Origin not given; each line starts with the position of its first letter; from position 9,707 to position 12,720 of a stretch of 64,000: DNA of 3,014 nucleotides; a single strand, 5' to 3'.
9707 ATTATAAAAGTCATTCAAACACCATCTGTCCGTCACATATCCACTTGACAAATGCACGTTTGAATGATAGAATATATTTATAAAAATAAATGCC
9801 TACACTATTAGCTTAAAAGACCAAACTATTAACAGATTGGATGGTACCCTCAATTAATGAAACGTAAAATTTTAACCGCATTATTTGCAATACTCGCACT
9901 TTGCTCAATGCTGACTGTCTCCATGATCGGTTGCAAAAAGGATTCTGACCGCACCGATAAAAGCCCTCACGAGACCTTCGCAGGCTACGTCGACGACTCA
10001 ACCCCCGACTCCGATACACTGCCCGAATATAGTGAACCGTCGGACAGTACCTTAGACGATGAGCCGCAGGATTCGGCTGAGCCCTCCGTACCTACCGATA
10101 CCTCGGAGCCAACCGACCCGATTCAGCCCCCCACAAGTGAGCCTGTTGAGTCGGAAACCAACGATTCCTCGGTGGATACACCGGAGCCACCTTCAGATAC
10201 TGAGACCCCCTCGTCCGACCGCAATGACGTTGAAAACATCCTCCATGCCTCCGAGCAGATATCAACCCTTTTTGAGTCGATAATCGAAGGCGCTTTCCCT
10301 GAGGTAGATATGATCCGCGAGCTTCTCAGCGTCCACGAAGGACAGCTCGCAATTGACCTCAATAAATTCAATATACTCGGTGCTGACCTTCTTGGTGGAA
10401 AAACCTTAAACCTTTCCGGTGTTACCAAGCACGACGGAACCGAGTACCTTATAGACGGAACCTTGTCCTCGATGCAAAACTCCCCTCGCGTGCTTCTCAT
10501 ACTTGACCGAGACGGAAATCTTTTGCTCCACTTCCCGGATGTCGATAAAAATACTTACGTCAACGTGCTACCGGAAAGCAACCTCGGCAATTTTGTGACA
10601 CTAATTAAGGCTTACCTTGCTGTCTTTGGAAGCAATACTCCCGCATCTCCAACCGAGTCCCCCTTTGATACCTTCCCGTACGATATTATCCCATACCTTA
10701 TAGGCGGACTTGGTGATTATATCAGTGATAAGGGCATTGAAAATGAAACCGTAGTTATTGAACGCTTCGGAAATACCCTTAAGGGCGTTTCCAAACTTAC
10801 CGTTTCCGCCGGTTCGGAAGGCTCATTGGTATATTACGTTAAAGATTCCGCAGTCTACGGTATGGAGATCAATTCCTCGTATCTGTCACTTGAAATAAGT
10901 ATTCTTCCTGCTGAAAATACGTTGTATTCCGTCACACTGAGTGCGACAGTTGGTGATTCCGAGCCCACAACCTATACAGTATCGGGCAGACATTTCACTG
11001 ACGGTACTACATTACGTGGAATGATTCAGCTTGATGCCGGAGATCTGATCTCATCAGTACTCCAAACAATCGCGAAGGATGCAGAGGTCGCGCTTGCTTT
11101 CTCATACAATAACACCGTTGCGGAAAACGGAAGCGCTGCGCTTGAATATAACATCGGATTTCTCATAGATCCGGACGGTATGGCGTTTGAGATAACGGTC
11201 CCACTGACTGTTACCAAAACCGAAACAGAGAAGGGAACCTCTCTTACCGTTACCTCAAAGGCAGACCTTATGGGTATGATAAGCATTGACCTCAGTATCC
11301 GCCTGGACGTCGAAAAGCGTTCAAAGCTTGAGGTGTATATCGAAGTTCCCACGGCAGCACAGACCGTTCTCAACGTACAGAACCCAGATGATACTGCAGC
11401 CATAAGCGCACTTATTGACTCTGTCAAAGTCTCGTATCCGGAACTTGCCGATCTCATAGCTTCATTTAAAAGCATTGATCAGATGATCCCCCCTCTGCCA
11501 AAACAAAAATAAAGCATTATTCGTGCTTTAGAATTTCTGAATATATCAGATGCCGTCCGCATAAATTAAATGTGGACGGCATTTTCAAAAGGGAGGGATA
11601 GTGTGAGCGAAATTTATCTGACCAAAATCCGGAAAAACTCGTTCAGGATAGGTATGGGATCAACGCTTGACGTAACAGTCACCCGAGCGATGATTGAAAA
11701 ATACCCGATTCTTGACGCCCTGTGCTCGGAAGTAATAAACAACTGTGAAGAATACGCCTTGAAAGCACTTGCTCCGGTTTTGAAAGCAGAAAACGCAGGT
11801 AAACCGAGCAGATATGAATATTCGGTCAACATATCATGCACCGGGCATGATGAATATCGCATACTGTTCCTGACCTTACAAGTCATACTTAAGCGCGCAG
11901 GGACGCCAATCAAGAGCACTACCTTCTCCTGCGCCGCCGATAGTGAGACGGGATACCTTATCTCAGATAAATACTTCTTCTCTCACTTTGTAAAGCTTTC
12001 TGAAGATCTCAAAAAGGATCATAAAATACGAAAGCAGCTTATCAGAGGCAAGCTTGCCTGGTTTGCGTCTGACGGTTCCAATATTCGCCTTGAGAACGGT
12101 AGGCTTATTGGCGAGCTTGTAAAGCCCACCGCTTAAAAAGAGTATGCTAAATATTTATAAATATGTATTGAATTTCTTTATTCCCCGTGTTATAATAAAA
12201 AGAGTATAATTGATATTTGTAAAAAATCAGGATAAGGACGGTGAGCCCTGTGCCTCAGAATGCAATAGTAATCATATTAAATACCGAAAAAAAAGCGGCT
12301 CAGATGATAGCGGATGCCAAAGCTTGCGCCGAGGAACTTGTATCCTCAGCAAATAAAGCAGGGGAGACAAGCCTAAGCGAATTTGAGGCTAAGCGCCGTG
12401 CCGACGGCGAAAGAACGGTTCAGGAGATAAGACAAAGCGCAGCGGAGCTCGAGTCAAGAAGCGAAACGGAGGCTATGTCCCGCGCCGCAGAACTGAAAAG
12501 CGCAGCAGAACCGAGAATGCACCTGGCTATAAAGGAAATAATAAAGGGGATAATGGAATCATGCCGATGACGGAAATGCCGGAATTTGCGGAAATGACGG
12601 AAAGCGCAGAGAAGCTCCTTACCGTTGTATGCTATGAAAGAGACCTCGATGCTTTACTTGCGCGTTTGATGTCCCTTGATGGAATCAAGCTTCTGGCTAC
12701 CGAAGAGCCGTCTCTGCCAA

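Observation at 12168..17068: Membrane-less, rotor-less V/A-type ATPase-like cassette with a catalytically degenerate A subunit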

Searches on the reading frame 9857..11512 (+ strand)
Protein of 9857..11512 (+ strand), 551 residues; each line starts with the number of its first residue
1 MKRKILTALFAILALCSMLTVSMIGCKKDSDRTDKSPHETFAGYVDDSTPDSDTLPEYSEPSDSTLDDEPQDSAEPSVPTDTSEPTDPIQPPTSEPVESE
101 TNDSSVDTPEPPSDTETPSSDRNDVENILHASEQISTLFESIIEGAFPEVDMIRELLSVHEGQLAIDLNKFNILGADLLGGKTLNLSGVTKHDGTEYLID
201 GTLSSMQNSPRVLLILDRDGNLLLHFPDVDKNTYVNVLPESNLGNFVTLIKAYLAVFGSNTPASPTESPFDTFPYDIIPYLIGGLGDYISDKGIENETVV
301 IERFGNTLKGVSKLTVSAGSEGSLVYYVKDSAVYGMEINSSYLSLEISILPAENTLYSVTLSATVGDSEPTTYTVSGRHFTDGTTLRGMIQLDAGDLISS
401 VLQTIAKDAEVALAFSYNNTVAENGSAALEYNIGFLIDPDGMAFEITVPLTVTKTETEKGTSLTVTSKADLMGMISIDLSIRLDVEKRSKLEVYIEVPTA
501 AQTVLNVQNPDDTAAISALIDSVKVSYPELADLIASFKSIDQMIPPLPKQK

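Call 26: search_protein_families(library=pfam, proteins=[window:9857-11512:+], max_evalue=0.001)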
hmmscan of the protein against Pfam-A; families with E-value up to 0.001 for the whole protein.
window:9857-11512:+ (551 aa): 0 families

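Call 50: search_protein_families(library=padloc, proteins=[window:9857-11512:+], max_evalue=0.01)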
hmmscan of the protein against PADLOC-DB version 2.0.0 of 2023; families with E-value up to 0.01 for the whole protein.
window:9857-11512:+ (551 aa): 1 family
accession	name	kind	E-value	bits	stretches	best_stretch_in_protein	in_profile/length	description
PDLC04061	PD-T4-6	-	0.0068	13.9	1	5-121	359-481/510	-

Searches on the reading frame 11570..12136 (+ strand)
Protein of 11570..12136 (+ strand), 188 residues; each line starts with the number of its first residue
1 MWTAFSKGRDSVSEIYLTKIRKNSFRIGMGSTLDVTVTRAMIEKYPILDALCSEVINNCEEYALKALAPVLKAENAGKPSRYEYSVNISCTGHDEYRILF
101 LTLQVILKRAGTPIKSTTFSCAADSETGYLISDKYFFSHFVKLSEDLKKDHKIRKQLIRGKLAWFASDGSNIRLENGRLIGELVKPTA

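Call 3: search_protein_families(library=pfam, proteins=[window:11570-12136:+], max_evalue=0.1)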
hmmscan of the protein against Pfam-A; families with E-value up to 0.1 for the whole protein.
window:11570-12136:+ (188 aa): 0 families

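Call 4: search_protein_families(library=ncbifam, proteins=[window:11570-12136:+], max_evalue=0.1)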
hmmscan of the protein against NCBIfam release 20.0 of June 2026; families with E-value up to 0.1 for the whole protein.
window:11570-12136:+ (188 aa): 0 families

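Call 50: search_protein_families(library=padloc, proteins=[window:11570-12136:+], max_evalue=0.01)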
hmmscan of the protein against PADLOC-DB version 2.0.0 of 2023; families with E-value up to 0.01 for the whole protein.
window:11570-12136:+ (188 aa): 0 families

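Call 67: search_solved_structures(query=A5, max_evalue=10)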
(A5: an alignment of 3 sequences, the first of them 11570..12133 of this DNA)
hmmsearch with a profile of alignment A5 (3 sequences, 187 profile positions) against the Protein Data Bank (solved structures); distinct sequences matched with E-value up to 10: 0.

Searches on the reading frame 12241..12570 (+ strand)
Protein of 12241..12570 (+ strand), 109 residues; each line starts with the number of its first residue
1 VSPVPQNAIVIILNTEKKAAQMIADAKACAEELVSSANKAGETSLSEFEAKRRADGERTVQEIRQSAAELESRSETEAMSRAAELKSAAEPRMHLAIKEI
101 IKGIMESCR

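Call 3: search_protein_families(library=pfam, proteins=[window:12241-12570:+], max_evalue=0.1)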
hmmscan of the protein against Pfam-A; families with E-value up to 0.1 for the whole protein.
window:12241-12570:+ (109 aa): 3 families
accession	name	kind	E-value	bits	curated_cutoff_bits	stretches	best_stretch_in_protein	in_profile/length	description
PF03179.20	V-ATPase_G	-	2.3e-05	25.3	28.6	1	6-105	3-102/105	Vacuolar (H+)-ATPase G subunit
PF16999.10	V-ATPase_G_2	-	0.0023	19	28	1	15-104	13-102/104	Vacuolar (H+)-ATPase G subunit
PF05802.16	SctB2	-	0.081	13.8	26.5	0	39-95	92-148/162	SPI-2 type 3 secretion system translocon protein SctB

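Call 4: search_protein_families(library=ncbifam, proteins=[window:12241-12570:+], max_evalue=0.1)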
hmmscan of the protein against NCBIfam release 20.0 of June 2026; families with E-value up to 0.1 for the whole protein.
window:12241-12570:+ (109 aa): 10 families
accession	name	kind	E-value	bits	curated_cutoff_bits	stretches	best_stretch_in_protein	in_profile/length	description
TIGR01147.1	V_ATP_synt_G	equivalog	6.3e-05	23.5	56.95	1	8-105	7-104/113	V-type ATPase subunit G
NF002170.0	PRK01005.1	equivalog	0.00028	20.7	280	1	2-83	23-101/208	V-type ATP synthase subunit E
TIGR02499.1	HrpE_YscL_not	equivalog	0.00097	19.3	78.7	1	18-104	14-93/166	type III secretion system stator protein SctL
NF050102.1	DivIVA_Wag31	equivalog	0.0011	19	260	1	14-94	131-203/256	DivIVA-like cell division protein Wag31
NF005720.0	PRK07538.1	subfamily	0.0061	15.5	400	1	19-73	319-376/418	hypothetical protein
NF011888.0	PRK15361.1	equivalog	0.013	15.1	266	1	40-85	126-171/195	SPI-2 type III secretion system translocon protein SseD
NF005566.0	PRK07236.1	subfamily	0.05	12.5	333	1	19-77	325-382/386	hypothetical protein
TIGR01144.1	ATP_synt_b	equivalog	0.052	13.4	65.5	1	15-72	48-105/147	F0F1 ATP synthase subunit B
NF033623.1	urate_HpxO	equivalog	0.093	11.6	500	0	21-103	298-379/381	FAD-dependent urate hydroxylase HpxO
NF004413.0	PRK05759.1-4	equivalog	0.094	12.8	197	0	15-73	57-112/156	F0F1 ATP synthase subunit B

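Call 50: search_protein_families(library=padloc, proteins=[window:12241-12570:+], max_evalue=0.01)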
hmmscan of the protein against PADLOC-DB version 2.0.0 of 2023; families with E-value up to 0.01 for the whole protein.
window:12241-12570:+ (109 aa): 0 families

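Call 84: search_solved_structures(query=A7, max_evalue=1)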
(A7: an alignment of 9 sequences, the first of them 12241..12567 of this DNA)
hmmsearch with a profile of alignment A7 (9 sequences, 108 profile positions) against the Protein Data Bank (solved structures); distinct sequences matched with E-value up to 1: 21.
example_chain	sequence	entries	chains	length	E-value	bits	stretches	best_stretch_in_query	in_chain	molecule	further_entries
4dl0_K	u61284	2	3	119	5.2e-10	43.1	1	3-104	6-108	V-type proton ATPase subunit G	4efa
3j9t_L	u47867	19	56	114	2.3e-09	41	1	5-104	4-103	V-type proton ATPase subunit G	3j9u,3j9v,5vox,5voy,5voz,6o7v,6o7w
5bw9_J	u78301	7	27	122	5.6e-09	39.8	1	5-104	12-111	V-type proton ATPase subunit G | Yeast V-ATPase subunit G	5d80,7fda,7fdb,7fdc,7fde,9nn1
36qu_H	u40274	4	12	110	1.2e-06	32.3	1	6-99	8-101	V-type proton ATPase subunit G1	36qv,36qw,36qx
6qum_I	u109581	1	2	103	8.6e-06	29.5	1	8-103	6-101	V-type ATP synthase, subunit (VAPC-THERM)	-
3j0j_I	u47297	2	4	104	8.9e-06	29.5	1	8-103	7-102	V-type ATP synthase, subunit (VAPC-THERM)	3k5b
3v6i_B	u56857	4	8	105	9.1e-06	29.4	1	8-103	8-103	V-type ATP synthase, subunit (VAPC-THERM) | V-type ATPase subunit G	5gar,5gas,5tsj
7uw9_H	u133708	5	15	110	1e-05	29.3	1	8-99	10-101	V-type proton ATPase subunit G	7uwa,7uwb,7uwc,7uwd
5y5x_I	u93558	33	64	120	1.4e-05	28.9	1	8-103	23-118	V-type ATP synthase, subunit (VAPC-THERM) | V-type ATP synthase subunit G | V-type ATP synthase, subunit G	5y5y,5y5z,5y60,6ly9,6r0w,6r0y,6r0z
2k88_A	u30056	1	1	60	0.00031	24.5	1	5-54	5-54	Vacuolar proton pump subunit G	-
9o19_X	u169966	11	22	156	0.034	18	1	10-67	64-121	ATP synthase subunit b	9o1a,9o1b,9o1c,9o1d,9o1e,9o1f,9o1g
8j0s_b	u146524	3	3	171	0.048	17.5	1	12-62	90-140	ATP synthase subunit b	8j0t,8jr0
6vq6_M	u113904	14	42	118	0.049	17.4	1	7-81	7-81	V-type proton ATPase subunit G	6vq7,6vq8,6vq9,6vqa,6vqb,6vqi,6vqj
6xbw_M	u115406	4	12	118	0.056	17.3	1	7-82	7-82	V-type proton ATPase subunit G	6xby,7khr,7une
9jm2_B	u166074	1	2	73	0.057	17.2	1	14-75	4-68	LRO-C2-35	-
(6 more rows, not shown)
